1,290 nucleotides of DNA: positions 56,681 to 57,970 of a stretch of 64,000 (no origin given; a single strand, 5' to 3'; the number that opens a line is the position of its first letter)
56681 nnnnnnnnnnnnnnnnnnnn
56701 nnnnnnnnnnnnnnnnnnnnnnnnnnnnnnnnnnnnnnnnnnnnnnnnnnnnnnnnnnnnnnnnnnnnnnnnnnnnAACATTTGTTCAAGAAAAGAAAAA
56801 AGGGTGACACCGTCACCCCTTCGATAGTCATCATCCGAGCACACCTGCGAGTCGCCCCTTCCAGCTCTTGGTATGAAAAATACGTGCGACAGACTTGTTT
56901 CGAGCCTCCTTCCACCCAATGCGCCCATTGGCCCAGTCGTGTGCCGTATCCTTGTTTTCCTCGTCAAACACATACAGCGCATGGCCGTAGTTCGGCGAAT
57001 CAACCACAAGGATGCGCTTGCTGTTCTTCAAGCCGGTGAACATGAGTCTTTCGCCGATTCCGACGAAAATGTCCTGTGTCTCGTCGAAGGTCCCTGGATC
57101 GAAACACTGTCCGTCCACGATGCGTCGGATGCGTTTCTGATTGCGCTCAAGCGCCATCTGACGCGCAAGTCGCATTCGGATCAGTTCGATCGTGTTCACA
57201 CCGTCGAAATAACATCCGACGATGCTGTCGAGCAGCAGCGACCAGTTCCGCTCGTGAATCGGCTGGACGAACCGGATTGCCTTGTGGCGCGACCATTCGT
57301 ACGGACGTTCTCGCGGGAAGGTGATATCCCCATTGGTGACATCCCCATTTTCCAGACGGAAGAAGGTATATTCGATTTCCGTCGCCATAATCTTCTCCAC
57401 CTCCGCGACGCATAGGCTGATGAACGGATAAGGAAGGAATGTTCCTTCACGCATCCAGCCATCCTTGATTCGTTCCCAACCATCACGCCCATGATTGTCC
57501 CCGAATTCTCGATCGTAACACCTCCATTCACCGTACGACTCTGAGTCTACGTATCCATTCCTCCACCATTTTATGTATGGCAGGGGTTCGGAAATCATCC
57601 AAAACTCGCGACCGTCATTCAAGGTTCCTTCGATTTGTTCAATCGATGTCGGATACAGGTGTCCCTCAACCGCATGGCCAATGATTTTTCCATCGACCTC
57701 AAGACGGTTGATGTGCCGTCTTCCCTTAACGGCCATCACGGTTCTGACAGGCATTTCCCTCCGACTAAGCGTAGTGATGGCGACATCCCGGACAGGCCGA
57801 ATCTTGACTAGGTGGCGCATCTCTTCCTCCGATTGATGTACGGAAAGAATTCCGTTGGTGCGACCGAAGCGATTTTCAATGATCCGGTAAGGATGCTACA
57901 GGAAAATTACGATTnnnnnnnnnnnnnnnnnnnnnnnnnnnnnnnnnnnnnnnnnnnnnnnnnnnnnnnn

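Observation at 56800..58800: Lower-GC islet with a divergent pair: Trp-rich 329-aa hypothetical and a TrmB-family regulator with a palindromic operator over its start codon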

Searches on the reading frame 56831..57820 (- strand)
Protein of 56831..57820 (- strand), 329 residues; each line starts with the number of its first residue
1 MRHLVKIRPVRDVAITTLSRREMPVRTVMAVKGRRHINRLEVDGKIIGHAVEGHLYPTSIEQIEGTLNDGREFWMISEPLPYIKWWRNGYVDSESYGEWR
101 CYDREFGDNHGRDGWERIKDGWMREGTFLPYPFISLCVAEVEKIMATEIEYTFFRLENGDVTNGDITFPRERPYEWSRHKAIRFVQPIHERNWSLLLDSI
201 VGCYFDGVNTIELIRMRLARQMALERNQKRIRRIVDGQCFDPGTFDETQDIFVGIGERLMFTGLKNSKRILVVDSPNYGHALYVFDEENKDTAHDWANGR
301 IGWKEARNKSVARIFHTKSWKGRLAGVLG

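Call 4: search_protein_families(library=pfam, proteins=[window:56831-57820:-], max_evalue=1)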
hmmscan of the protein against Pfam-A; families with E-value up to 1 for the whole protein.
window:56831-57820:- (329 aa): 0 families

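Call 5: search_protein_families(library=ncbifam, proteins=[window:56831-57820:-], max_evalue=1)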
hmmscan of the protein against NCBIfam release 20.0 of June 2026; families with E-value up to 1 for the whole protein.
window:56831-57820:- (329 aa): 0 families

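Call 7: search_protein_families(library=phrogs, proteins=[window:56831-57820:-], max_evalue=1)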
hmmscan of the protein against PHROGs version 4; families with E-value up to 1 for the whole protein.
window:56831-57820:- (329 aa): 0 families

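Call 8: search_protein_families(library=padloc, proteins=[window:56831-57820:-], max_evalue=1)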
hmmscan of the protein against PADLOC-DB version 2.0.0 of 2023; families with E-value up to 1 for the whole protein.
window:56831-57820:- (329 aa): 0 families

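Call 9: search_solved_structures(query=window:56831-57820:-, max_evalue=10)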
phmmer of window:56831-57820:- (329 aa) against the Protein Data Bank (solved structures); distinct sequences matched with E-value up to 10: 0.
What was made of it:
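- On Carbohydrate-active enzyme or carbohydrate-binding protein (for X): No Pfam, NCBIfam or PDB-sequence hit (calls 4, 5, 9).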

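Call 10: find_homologous_proteins(query=window:56831-57820:-)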
Query window:56831-57820:- (329 aa): 6 proteins with E <= 0.001 among 632 candidates.
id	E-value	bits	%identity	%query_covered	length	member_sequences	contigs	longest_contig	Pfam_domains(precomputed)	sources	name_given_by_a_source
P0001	3.0e-214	729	100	93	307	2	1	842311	-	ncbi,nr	ncbi:hypothetical protein EPO34_03405 [Patescibacteria group bacterium]|nr:MAG: hypothetical protein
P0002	2.1e-69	252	37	92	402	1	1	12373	-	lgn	-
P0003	1.8e-68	249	37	97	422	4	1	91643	-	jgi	-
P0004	2.8e-63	232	37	96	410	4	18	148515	-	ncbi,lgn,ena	-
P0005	3.8e-60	222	49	54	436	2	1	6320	-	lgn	-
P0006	7.9e-59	217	50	55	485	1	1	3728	-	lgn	-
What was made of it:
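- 56831..57820 (-): Gene X: a 329-aa Trp-rich orphan protein. It has an N-terminal beta domain (about residues 7-96), a low-confidence Trp/Asp/Glu/Gly-rich linker (98-129) and a conserved C-terminal alpha/beta domain (130-329). Five homologues were found among 5.8e9 clusters (call 10). NCBI annotates the gene from M23 (307 aa; call 10).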

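Call 13: find_encoding_contigs(protein=P0003, flank=8000, max_places=4)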
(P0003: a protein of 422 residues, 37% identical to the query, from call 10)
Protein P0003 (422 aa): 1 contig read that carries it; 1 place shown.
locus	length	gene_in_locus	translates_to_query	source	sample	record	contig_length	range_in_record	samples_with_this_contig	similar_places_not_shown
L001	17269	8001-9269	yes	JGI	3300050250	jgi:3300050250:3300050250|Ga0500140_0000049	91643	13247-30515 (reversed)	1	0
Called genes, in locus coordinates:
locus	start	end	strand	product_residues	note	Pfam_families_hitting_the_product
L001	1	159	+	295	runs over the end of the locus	PF03734:YkuD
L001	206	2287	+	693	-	-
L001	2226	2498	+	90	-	-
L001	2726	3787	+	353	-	PF00154:RecA_N, PF08423:Rad51, PF06745:ATPase (faint), PF01637:ATPase_2 (weak), PF02283:CobU (weak), PF21096:RecA_C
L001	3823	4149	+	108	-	-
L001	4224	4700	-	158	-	-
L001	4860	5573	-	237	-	PF12844:HTH_19 (weak), PF13413:HTH_25, PF09136:Glucodextran_B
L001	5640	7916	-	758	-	PF13491:FtsK_4TM, PF17854:FtsK_alpha, PF01580:FtsK_SpoIIIE, PF12846:AAA_10 (faint), PF09397:FtsK_gamma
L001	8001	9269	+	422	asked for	-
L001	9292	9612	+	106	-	-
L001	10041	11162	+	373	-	-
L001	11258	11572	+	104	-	-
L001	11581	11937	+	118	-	-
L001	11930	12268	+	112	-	-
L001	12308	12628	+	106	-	-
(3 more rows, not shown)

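Call 14: find_encoding_contigs(protein=P0004, flank=8000, max_places=6)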
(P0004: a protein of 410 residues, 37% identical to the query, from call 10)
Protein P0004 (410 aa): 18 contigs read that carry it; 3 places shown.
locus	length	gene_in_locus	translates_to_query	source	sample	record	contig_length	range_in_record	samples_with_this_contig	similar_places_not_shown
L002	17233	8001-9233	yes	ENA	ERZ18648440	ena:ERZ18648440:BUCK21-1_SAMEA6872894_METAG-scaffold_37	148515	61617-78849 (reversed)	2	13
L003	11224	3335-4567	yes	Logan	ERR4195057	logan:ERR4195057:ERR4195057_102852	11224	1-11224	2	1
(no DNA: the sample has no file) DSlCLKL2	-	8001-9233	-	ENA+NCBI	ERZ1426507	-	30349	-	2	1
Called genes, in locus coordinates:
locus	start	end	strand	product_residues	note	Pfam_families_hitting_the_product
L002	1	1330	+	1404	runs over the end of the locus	PF03109:ABC1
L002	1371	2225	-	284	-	-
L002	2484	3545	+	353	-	PF00154:RecA_N, PF08423:Rad51, PF06745:ATPase (faint), PF01637:ATPase_2 (weak), PF02283:CobU (weak), PF21096:RecA_C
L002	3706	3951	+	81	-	-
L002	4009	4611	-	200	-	-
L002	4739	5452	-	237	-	PF12844:HTH_19 (weak), PF13413:HTH_25, PF09136:Glucodextran_B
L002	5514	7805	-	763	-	PF13491:FtsK_4TM, PF17854:FtsK_alpha, PF01580:FtsK_SpoIIIE, PF12846:AAA_10 (faint), PF09397:FtsK_gamma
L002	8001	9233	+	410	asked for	-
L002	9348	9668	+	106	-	-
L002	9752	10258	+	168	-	-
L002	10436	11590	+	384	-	-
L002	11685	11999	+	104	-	-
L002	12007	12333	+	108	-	-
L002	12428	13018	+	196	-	-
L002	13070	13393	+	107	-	-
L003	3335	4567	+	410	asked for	-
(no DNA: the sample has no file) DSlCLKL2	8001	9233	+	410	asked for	-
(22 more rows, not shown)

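Call 15: find_encoding_contigs(protein=P0002, flank=8000, max_places=3)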
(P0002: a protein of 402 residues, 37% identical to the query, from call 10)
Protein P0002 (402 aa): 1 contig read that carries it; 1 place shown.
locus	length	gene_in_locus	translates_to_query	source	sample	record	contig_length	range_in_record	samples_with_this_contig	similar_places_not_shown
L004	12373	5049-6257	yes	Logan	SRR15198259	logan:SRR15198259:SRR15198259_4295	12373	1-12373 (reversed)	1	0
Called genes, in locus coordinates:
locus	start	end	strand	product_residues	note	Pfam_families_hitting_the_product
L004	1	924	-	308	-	?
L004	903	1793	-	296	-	-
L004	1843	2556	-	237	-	PF13413:HTH_25, PF09136:Glucodextran_B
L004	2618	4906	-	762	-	PF13491:FtsK_4TM, PF17854:FtsK_alpha, PF01580:FtsK_SpoIIIE, PF12846:AAA_10 (faint), PF09397:FtsK_gamma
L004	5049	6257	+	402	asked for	-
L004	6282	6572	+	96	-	-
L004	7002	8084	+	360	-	-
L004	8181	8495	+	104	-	-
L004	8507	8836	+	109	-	-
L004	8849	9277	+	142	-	-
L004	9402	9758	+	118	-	-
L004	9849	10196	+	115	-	-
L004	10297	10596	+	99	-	-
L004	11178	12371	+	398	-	?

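Call 28: predict_structure(alignment_id=A1)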
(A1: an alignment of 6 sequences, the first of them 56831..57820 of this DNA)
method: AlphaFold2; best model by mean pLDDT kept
length: 329 residues; sequences in the alignment: 6
mean_pLDDT: 49.7   pTM: 0.36
mean pLDDT of the five models: 49.7, 49.1, 48.7, 48.2, 47.0
residues with pLDDT >= 90: 0; 70-90: 50; 50-70: 93; < 50: 186
segments of 3 or more residues with pLDDT < 50: 1-16, 84-218, 248-256, 277-279, 316-329
pLDDT, mean of each block of 10 residues (from residue 1): 31 50 76 56 69 71 56 53 41 27 32 35 31 36 29 40 44 38 37 42 39 44 61 56 51 51 71 61 79 71 68 52 38
secondary structure, 60 per line:
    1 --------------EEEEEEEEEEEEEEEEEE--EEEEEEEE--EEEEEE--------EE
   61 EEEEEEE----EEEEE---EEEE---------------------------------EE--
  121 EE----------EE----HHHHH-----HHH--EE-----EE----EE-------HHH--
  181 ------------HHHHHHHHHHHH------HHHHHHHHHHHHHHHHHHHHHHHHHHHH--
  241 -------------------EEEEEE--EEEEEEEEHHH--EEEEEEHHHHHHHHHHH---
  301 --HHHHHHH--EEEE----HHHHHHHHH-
elements in order: E15-32 E35-42 E45-50 E59-67 E72-76 E80-83 H139-143 H193-204 H211-238 E260-265 E268-275 E281-286 H287-297 H303-309 E312-315 H320-328
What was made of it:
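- Tried and rejected: AF2 of X with only 6 sequences gave an unusable model (pLDDT 49.7, call 28).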

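Call 30: search_protein_representatives(alignment_id=A1)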
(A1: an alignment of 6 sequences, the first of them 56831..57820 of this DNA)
Query: 6 sequences, 405 profile positions. Proteins with E-value up to 0.001 (for the whole library): 113; up to 1e-10: 73; up to 1e-30: 31. The best 113 are listed.
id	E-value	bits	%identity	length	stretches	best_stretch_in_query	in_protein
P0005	7.2e-196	667.7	-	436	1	1-404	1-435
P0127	5.1e-141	487.1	-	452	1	4-404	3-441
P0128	8.3e-64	232.8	-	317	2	212-404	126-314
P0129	6.5e-63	229.9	-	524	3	231-404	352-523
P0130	1.4e-62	228.7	-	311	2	197-404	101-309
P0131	2.2e-61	224.8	-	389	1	118-404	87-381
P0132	3.0e-55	204.6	-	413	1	6-405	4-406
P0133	4.3e-54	200.8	-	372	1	240-405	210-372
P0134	1.5e-49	185.9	-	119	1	296-404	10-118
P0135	5.3e-49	184.1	-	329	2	220-404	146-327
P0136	7.7e-48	180.2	-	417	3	227-404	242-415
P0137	1.0e-46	176.6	-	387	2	235-404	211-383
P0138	1.7e-46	175.8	-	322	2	204-404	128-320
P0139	1.6e-45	172.6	-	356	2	192-403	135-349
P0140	1.6e-45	172.6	-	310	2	205-400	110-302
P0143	9.6e-44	166.7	-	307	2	202-405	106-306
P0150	4.4e-33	131.6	-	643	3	227-404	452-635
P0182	9.7e-17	77.8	-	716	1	235-399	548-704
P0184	4.5e-16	75.6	-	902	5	205-401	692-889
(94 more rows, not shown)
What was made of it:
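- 56831..57820 (-): 113 representatives share the C-terminal domain (call 30).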

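Call 32: search_protein_families(library=pfam, alignment_id=A3, max_evalue=0.001)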
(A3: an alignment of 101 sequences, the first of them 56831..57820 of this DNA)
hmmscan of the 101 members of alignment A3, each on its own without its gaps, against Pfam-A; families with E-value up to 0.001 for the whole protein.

A. member 1, window:56831-57820:- (329 aa): 0 families

B. families by the number of members that match (of 101 scanned): 6 families
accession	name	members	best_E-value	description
PF00031.27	Cystatin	1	9.7e-114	Cystatin domain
PF00112.29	Peptidase_C1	1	2e-73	Papain family cysteine protease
PF00666.23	Cathelicidins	1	2.8e-20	Cathelicidin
PF08246.17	Inhibitor_I29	1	6.7e-11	Cathepsin propeptide inhibitor domain (I29)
PF23942.1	DUF7277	1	5.7e-08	Domain of unknown function (DUF7277)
PF16845.11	SQAPI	1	8.2e-08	Aspartic acid proteinase inhibitor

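Call 45: predict_structure(alignment_id=A3)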
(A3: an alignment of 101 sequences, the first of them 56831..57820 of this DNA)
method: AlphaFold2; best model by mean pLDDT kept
length: 329 residues; sequences in the alignment: 101
mean_pLDDT: 83.3   pTM: 0.69
mean pLDDT of the five models: 83.3, 83.2, 82.5, 82.2, 81.6
residues with pLDDT >= 90: 187; 70-90: 83; 50-70: 25; < 50: 34
segments of 3 or more residues with pLDDT < 50: 98-129
pLDDT, mean of each block of 10 residues (from residue 1): 83 91 94 88 94 94 90 87 76 57 33 30 40 58 84 97 97 97 98 97 97 96 87 77 83 79 94 81 96 94 96 93 93
secondary structure, 60 per line:
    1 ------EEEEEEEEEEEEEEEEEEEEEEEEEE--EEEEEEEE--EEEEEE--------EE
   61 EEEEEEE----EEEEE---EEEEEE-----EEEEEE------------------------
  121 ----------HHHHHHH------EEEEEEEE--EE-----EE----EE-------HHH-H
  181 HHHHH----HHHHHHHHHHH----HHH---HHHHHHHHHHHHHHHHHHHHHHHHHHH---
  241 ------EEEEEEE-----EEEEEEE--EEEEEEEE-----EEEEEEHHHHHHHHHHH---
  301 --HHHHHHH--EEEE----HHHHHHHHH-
elements in order: E7-32 E35-42 E45-50 E59-67 E72-76 E80-85 E91-96 H131-137 E144-151 H180-185 H190-200 H211-237 E247-253 E259-265 E268-275 E281-286 H287-297 H303-309 E312-315 H320-328
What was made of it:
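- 56831..57820 (-): AF2 gave pLDDT 83.3 and pTM 0.69 (call 45).
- Tried and rejected: It was repeated with 101 sequences (call 45).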

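Call 53: fold_search(model_id=the predicted structure, library=pdb)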
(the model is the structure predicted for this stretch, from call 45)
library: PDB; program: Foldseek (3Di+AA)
matches with E <= 10: 192; with E <= 0.001: 0
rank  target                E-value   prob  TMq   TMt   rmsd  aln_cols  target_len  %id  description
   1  3r0u_A                2.8e-01  0.75  0.09  0.09   7.0        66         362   14  Crystal structure of NYSGRC enolase target 200555, a putative dipeptide epimerase from Francisella philomiragia : Tart (released 2011-04-06)
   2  3r0k_B                6.1e-01  0.33  0.09  0.08   8.0        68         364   19  Crystal structure of NYSGRC enolase target 200555, a putative dipeptide epimerase from Francisella philomiragia : Tart (released 2011-03-30)
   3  2okt                  8.5e-01  0.44  0.10  0.10   6.9        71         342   11  Crystal structure of O-succinylbenzoic acid synthetase from Staphylococcus aureus, ligand-free form (released 2007-01-30)
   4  3r0k_A                9.0e-01  0.41  0.09  0.08   6.0        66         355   12  Crystal structure of NYSGRC enolase target 200555, a putative dipeptide epimerase from Francisella philomiragia : Tart (released 2011-03-30)
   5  4dhg_D                9.5e-01  0.66  0.11  0.09   5.3        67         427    6  Crystal structure of enolase TBIS_1083(TARGET EFI-502310) from Thermobispora bispora dsm 43833, an open loop conformat (released 2012-02-15)
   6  8esd_F                1.4e+00  0.38  0.09  0.35   7.0        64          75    8  Crystal structure of COMMD7-COMMD9-COMMD5-COMMD10 tetramer (released 2023-05-24)
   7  4dhg_A                1.4e+00  0.30  0.10  0.08   6.4        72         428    7  Crystal structure of enolase TBIS_1083(TARGET EFI-502310) from Thermobispora bispora dsm 43833, an open loop conformat (released 2012-02-15)
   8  4mgg_F                1.6e+00  0.12  0.09  0.08   7.6        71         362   10  Crystal structure of an enolase (mandelate racemase subgroup) from labrenzia aggregata iam 12614 (target nysgrc-012903 (released 2013-10-16)
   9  2oqh_C                1.6e+00  0.35  0.11  0.10   5.7        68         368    9  Crystal structure of an isomerase from Streptomyces coelicolor A3(2) (released 2007-02-20)
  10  4m0x_B                1.7e+00  0.54  0.11  0.10   4.5        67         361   16  Crystal structure of 2-chloromuconate cycloisomerase from Rhodococcus opacus 1CP (released 2014-07-09)
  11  4it1_A                1.7e+00  0.47  0.11  0.09   5.4        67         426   10  Crystal structure of enolase pfl01_3283 (target efi-502286) from pseudomonas fluorescens pf0-1 with bound magnesium, p (released 2013-01-30)
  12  3n6j_A                1.7e+00  0.25  0.11  0.09   5.6        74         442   11  Crystal structure of Mandelate racemase/muconate lactonizing protein from Actinobacillus succinogenes 130Z (released 2010-07-21)
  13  2ola                  1.7e+00  0.23  0.09  0.09   6.9        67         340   10  Crystal structure of O-succinylbenzoic acid synthetase from Staphylococcus aureus, cubic crystal form (released 2007-02-06)
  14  4mgg_D                1.7e+00  0.14  0.09  0.09   6.7        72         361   10  Crystal structure of an enolase (mandelate racemase subgroup) from labrenzia aggregata iam 12614 (target nysgrc-012903 (released 2013-10-16)
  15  5ykf_A                1.7e+00  0.11  0.12  0.12  15.8       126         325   14  Structure of pancreatic ATP-sensitive potassium channel bound with glibenclamide and ATPgammaS (3D class1 at 4.33A) (released 2018-04-18)
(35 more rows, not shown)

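Call 56: find_homologous_proteins(query=A3, max_evalue=0.00001)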
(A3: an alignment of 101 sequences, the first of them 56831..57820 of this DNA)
Query A3 (101 sequences) (329 aa, profile of the alignment): 6 proteins with E <= 0.00001 among 8000 candidates.
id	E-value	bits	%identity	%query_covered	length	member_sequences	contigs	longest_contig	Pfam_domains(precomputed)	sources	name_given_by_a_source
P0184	4.0e-112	393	25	87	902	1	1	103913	-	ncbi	-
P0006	1.3e-86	309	50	55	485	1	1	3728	-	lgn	-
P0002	3.4e-84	301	37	92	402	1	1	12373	-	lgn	-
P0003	2.6e-83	298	37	97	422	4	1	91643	-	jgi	-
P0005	3.4e-81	291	49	54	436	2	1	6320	-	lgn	-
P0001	1.3e-72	263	100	93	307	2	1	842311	-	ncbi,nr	ncbi:hypothetical protein EPO34_03405 [Patescibacteria group bacterium]|nr:MAG: hypothetical protein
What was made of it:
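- Tried and rejected: The third find_homologous_proteins search, using the 101-sequence alignment, returned only 6 proteins because candidate selection was swamped (call 56).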

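Call 57: find_encoding_contigs(protein=P0128, flank=7000, max_places=3)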
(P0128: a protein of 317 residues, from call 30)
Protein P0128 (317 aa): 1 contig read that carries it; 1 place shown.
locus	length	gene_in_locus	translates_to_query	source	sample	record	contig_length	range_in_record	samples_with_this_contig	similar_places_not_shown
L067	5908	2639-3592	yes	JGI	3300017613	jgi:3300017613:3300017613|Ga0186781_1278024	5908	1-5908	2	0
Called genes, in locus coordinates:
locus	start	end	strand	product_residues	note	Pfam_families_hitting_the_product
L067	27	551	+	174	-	PF07963:N_methyl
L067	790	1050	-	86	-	PF01035:DNA_binding_1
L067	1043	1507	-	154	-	PF02643:DUF192 (weak)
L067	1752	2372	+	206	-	PF13521:AAA_28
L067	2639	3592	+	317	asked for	-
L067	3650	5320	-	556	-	-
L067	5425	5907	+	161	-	?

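Call 58: find_encoding_contigs(protein=P0184, flank=7000, max_places=3)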
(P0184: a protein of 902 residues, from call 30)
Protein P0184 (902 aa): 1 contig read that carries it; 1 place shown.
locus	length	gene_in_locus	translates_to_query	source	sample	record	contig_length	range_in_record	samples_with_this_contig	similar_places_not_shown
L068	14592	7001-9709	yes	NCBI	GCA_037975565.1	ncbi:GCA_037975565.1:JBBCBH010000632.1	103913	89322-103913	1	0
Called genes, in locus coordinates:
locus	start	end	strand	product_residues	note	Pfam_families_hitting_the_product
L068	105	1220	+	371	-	-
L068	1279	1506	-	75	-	-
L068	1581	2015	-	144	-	-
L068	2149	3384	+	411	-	PF10814:CwsA (faint), PF00326:Peptidase_S9 (weak)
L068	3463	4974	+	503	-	PF12158:DUF3592, PF27186:PM0630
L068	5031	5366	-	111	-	-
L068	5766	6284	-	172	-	-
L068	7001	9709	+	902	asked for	-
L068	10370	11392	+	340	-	PF02163:Peptidase_M50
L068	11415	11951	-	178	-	-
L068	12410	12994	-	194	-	PF13458:Peripla_BP_6, PF13433:Peripla_BP_5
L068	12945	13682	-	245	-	PF13433:Peripla_BP_5, PF13458:Peripla_BP_6, PF01094:ANF_receptor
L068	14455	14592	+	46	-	?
